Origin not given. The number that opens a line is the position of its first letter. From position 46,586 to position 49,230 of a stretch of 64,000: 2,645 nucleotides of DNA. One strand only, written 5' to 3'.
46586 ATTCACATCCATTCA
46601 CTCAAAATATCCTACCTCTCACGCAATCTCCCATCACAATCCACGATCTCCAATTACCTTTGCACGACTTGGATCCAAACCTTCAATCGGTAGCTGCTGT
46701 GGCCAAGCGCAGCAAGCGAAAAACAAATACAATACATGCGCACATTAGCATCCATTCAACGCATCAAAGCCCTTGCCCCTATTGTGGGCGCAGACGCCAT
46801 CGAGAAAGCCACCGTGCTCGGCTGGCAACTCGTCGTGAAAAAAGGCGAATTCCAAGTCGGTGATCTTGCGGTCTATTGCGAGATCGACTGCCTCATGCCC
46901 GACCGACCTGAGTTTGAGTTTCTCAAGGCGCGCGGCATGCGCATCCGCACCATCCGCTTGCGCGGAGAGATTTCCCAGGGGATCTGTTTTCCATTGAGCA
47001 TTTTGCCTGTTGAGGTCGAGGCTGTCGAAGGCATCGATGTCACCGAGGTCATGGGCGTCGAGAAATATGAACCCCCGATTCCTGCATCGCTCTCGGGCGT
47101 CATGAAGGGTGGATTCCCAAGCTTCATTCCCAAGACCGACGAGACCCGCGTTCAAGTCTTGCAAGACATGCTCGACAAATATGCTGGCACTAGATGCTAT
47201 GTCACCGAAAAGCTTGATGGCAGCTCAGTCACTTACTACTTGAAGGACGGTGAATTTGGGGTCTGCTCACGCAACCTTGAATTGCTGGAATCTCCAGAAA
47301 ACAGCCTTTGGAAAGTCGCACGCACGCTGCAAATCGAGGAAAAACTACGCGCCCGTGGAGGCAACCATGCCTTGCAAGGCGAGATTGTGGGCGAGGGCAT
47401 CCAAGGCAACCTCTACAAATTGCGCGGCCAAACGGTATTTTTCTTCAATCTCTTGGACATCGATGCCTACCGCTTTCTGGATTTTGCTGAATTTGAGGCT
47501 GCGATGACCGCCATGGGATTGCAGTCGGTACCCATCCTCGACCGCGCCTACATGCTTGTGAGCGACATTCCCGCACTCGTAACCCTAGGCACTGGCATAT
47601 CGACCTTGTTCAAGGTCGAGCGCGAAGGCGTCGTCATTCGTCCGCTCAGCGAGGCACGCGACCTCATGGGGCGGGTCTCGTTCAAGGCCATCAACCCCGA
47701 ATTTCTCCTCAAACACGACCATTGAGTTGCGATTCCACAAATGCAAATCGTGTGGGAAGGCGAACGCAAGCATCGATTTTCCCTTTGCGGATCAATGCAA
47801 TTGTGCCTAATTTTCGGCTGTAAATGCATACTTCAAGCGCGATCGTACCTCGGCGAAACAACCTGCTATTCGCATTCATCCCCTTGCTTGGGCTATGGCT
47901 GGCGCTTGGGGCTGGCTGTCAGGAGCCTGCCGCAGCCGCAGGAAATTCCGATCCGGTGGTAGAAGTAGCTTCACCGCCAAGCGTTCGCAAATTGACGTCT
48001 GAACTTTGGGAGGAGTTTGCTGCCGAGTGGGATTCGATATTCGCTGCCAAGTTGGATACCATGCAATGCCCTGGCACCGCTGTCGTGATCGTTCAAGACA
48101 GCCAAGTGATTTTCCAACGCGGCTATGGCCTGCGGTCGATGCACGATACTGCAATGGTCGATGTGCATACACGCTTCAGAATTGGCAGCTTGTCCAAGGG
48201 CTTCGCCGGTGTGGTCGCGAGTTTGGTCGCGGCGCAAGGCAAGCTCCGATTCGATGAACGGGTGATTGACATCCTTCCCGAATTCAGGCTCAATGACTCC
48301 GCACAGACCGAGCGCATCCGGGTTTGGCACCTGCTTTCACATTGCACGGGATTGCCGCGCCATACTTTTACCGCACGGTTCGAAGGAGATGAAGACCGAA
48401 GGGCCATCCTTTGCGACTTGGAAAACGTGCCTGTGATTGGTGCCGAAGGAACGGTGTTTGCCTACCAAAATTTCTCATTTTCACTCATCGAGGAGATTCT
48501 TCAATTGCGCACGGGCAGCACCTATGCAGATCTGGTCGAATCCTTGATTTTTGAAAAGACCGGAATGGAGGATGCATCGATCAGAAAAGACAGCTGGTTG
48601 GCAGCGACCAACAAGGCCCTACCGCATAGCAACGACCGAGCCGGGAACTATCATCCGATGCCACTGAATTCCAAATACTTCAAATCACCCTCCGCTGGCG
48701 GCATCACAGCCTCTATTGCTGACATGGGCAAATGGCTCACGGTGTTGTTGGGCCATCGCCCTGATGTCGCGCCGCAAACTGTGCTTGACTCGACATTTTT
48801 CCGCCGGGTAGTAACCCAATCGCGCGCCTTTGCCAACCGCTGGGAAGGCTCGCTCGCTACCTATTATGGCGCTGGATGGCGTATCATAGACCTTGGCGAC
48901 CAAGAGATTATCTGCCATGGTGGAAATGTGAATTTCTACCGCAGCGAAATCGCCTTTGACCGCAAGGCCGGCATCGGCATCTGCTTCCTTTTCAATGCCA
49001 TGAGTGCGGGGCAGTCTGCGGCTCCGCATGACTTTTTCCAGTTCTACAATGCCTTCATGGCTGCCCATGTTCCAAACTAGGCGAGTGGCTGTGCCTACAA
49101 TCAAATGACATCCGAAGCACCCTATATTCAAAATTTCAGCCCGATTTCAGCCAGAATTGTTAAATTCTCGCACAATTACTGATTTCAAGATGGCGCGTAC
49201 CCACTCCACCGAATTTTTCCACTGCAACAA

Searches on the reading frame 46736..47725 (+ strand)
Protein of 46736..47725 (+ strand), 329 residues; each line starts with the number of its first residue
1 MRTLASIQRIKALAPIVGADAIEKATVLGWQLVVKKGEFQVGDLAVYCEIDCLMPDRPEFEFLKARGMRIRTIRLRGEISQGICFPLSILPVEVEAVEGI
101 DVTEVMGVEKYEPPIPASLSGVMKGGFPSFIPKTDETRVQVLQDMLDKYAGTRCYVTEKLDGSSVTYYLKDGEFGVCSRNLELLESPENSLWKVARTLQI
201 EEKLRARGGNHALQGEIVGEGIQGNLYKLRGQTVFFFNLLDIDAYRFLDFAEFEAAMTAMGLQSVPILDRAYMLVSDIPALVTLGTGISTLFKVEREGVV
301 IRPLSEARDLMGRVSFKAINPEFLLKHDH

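Call 60: search_protein_families(library=pfam, proteins=[window:46736-47725:+], max_evalue=0.01)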
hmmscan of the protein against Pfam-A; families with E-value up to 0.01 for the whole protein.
window:46736-47725:+ (329 aa): 3 families
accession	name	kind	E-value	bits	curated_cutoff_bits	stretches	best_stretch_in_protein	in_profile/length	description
PF21189.3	PHA02142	-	1.5e-36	125.2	27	1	4-87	1-92/92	PHA02142 OB-fold domain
PF09414.15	RNA_ligase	-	1.5e-25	90.8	27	1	154-319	3-171/171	RNA ligase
PF01068.26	DNA_ligase_A_M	-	0.0018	18.4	26.2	1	141-218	9-81/204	ATP dependent DNA ligase domain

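Call 74: search_protein_families(library=padloc, proteins=[window:46736-47725:+], max_evalue=0.001)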
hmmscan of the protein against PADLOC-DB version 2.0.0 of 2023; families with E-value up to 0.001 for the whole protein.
window:46736-47725:+ (329 aa): 0 families

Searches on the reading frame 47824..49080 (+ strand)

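Call 60: search_protein_families(library=pfam, proteins=[window:47824-49080:+], max_evalue=0.01)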
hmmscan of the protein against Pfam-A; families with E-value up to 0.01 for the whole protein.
window:47824-49080:+ (418 aa): 1 family
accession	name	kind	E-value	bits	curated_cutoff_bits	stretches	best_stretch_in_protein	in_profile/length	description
PF00144.29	Beta-lactamase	-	2.6e-50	171.9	27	1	70-401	2-319/329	Beta-lactamase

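Call 74: search_protein_families(library=padloc, proteins=[window:47824-49080:+], max_evalue=0.001)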
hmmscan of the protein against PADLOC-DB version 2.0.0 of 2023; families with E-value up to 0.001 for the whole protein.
window:47824-49080:+ (418 aa): 0 families
